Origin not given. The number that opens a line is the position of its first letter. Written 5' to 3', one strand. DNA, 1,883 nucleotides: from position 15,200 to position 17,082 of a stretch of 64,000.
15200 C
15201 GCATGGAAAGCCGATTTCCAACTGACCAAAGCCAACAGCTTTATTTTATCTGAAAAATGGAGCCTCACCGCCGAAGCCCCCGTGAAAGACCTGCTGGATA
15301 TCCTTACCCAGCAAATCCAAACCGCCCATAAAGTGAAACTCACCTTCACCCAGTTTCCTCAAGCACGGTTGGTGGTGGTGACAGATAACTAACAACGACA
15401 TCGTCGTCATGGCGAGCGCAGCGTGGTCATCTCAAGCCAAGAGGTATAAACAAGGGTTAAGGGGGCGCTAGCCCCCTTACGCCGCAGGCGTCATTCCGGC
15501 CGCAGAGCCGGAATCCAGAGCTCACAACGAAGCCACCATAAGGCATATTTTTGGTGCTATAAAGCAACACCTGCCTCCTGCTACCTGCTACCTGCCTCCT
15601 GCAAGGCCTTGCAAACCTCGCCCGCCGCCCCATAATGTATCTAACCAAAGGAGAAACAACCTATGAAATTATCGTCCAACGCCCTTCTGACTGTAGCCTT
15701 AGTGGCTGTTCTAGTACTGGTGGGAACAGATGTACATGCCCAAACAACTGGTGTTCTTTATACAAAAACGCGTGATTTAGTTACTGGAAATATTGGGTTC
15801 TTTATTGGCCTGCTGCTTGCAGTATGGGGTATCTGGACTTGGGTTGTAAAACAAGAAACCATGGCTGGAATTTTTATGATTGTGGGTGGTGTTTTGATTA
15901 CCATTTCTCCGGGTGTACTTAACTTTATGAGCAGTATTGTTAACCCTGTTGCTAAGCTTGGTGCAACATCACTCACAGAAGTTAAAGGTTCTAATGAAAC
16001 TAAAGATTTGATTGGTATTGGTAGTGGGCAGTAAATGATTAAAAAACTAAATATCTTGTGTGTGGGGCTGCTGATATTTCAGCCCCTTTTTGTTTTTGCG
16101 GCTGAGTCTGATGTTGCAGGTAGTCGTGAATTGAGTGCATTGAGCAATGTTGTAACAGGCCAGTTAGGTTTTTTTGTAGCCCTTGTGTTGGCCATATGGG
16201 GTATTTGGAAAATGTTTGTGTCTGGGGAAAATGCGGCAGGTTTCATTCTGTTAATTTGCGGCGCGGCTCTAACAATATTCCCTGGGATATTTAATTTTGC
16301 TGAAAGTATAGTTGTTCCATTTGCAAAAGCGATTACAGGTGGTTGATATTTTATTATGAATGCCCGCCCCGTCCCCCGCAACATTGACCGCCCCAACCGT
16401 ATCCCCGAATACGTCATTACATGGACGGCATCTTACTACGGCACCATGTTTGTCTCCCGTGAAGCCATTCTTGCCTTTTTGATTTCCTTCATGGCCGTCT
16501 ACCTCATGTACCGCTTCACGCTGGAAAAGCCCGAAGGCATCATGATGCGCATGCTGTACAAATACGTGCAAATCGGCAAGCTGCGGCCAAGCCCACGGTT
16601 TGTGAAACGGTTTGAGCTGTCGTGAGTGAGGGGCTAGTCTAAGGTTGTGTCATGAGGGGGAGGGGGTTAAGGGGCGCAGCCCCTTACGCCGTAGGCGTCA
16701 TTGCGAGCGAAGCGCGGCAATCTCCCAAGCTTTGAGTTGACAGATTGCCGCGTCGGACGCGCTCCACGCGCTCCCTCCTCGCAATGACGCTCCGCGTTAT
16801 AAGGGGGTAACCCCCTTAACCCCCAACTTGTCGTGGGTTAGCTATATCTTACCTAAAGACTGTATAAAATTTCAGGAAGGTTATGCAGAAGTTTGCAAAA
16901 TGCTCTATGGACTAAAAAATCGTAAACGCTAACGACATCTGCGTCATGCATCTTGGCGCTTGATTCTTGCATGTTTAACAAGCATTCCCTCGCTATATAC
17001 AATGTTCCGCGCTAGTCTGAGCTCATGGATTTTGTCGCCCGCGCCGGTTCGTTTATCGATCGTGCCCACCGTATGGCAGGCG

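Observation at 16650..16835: Modular GC-rich palindromic repeat family present at four or more sites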

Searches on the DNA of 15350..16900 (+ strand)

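Call 37: search_dna_similar(query=window:16655-16835:+, collection=plasmids, mode=distant, max_evalue=0.1, max_rows=25)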
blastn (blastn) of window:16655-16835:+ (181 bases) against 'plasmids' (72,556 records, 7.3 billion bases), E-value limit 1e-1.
Records with a match: 2; places in all: 2; records where one place covers at least 80% of the query: 0.
Best place of each record, by identity: 95-99% 2.
By first word of the organism name: Psychrobacter 2.
By predicted mobility (MOB-suite, as given by PLSDB): non-mobilizable 2.
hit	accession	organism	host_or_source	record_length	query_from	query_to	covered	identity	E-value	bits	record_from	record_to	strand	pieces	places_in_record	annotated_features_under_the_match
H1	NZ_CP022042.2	Psychrobacter cryohalolentis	Environment,permafrost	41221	43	69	15%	96.3%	4e-2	46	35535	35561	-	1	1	none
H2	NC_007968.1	Psychrobacter cryohalolentis K5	-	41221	43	69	15%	96.3%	4e-2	46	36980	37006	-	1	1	none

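Call 40: get_annotated_region(hit=H2, flank=300)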
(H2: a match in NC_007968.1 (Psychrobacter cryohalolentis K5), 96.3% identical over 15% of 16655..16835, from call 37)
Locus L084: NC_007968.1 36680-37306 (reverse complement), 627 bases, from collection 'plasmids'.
description: Psychrobacter cryohalolentis K5 plasmid 1, complete sequence
organism: Psychrobacter cryohalolentis K5 (NCBI taxid 335284)
taxonomy: Bacteria; Pseudomonadota; Gammaproteobacteria; Moraxellales; Moraxellaceae; Psychrobacter; Psychrobacter cryohalolentis; Psychrobacter cryohalolentis K5
host: -; source: -; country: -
typing (MOB-suite, as given by PLSDB): non-mobilizable; replicon rep_cluster_1403
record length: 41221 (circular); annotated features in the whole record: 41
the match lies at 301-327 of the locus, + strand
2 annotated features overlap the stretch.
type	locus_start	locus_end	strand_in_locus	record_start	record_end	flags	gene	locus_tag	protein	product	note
CDS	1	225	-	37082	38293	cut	-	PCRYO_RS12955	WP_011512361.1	glycosyl transferase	-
CDS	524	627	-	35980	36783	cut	-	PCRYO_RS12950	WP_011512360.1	HAD-IIB family hydrolase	-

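Call 42: search_rna_families(source=window, start=15350, end=16900, threshold=evalue, max_evalue=5)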
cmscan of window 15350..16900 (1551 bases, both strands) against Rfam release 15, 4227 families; matches with E-value up to 5: 6.
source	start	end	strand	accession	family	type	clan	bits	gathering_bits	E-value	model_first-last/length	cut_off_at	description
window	15453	15477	-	RF01785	blv_FSE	Cis-reg; frameshift_element;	-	23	34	0.11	1-27/27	no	ribosomal frameshift site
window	15884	15947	+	RF01652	ceN70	Gene; snRNA; snoRNA; CD-box;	-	19.5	65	0.38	1-71/71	no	Caenorhabditis snoRNA ceN70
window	15445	15492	+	RF02937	Clostridiales-2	Gene; sRNA;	-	18.7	58.6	0.23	1-82/82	no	Clostridiales-2 RNA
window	15579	15615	-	RF03070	ssNA-helicase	Gene; sRNA;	-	18.1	41.5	2.7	1-49/49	no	ssNA-helicase RNA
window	16615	16697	+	RF02151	MIMT1_1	Gene; lncRNA;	-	16.1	45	3.9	1-88/88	no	MER1 repeat containing imprinted transcript 1 conserved region 1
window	16535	16608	+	RF03127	L13-Bacteroidia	Cis-reg; leader;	-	15.5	38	3.6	1-73/73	no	L13-Bacteroidia ribosomal protein leader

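Call 96: build_rna_model(alignment_id=A4, structure=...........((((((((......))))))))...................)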
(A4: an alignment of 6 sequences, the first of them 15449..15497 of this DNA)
Model R1 built from alignment A4 (6 sequences, 52 columns); structure: as given.
model positions 48; base pairs 8; branch points 0; effective number of sequences 6; information 1.12 bits per position. Calibrated on 0.2 Mb of random sequence (short: E-values are rough).
structure used (alignment columns):
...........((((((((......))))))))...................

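Call 97: search_with_rna_model(model_id=R1, sources=[window, L082, L086, L090, L092, L093, L095, L218, L104, L112, L138, L139, L153, L166, L175, L194, L202, L217, L002, L005, L007, L009, L010, L015, L017, L022, L026, L028, L058, L063, L068, L072, L080, L081], max_evalue=1)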
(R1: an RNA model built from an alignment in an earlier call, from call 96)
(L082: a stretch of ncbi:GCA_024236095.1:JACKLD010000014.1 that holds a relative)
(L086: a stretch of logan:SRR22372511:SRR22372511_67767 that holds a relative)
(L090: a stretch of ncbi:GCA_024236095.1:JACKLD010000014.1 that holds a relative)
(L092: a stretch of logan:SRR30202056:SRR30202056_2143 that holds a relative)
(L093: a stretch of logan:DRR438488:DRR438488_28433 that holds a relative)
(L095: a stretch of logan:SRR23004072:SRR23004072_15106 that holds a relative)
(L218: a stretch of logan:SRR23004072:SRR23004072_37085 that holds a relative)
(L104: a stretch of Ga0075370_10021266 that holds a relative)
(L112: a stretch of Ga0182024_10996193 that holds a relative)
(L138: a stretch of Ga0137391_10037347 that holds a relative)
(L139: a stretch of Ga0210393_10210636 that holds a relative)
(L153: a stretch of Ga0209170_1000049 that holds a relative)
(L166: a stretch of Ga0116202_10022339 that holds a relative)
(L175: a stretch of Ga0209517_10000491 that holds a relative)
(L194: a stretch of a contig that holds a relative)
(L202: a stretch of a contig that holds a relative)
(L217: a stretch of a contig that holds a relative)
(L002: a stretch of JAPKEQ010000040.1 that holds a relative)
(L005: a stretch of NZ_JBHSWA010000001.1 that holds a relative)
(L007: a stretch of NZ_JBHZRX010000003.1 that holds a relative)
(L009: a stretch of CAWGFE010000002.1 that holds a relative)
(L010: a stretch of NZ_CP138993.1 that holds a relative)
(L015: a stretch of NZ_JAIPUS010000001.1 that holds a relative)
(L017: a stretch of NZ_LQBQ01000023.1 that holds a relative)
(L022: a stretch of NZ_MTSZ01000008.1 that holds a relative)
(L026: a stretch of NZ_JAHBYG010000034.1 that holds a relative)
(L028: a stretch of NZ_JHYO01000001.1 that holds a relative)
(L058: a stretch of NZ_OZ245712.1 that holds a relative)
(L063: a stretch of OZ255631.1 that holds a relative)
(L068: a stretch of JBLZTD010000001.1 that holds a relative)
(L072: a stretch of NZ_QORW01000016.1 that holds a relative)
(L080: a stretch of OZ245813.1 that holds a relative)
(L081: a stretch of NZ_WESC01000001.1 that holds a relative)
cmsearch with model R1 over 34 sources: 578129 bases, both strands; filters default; matches with E-value up to 1: 22.
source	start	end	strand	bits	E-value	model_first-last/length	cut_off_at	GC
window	54078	54126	-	64.3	2e-14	1-48/48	no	0.53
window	15448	15497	+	63.9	2.5e-14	1-48/48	no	0.62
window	16781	16828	-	63.6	3e-14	1-48/48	no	0.56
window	16658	16704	+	60.6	2e-13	1-48/48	no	0.68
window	53863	53912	+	58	1e-12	1-48/48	no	0.62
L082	20096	20142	-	56.6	2.5e-12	1-48/48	no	0.57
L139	338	373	+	22.3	0.0065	1-48/48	no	0.64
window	54097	54116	+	20.2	0.025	11-30/48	no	0.5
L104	1889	1940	+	19.9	0.03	1-48/48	no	0.67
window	16800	16818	+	19.5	0.037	11-30/48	no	0.53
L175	834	869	+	19.1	0.048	1-48/48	no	0.64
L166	38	85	+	18.6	0.069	1-48/48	no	0.54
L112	340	383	-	18.2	0.085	1-48/48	no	0.68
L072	21881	21930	-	18.1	0.091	1-48/48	no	0.74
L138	153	210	+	17.9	0.1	1-48/48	no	0.57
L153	9403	9466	+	16.5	0.25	1-48/48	no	0.55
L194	323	372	-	16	0.34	1-48/48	no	0.64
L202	773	808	+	15.3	0.53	1-48/48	no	0.53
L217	118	153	+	14.7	0.78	10-48/48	no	0.64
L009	669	700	-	14.6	0.84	1-48/48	no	0.75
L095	2657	2686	+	14.4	0.97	11-48/48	no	0.6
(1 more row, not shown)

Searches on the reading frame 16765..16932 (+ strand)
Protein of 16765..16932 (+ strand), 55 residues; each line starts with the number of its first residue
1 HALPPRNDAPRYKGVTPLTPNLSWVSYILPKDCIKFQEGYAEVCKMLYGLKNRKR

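Call 64: search_protein_families(library=pfam, proteins=[window:16765-16932:+], max_evalue=10)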
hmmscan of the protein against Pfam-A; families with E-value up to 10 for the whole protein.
window:16765-16932:+ (55 aa): 0 families
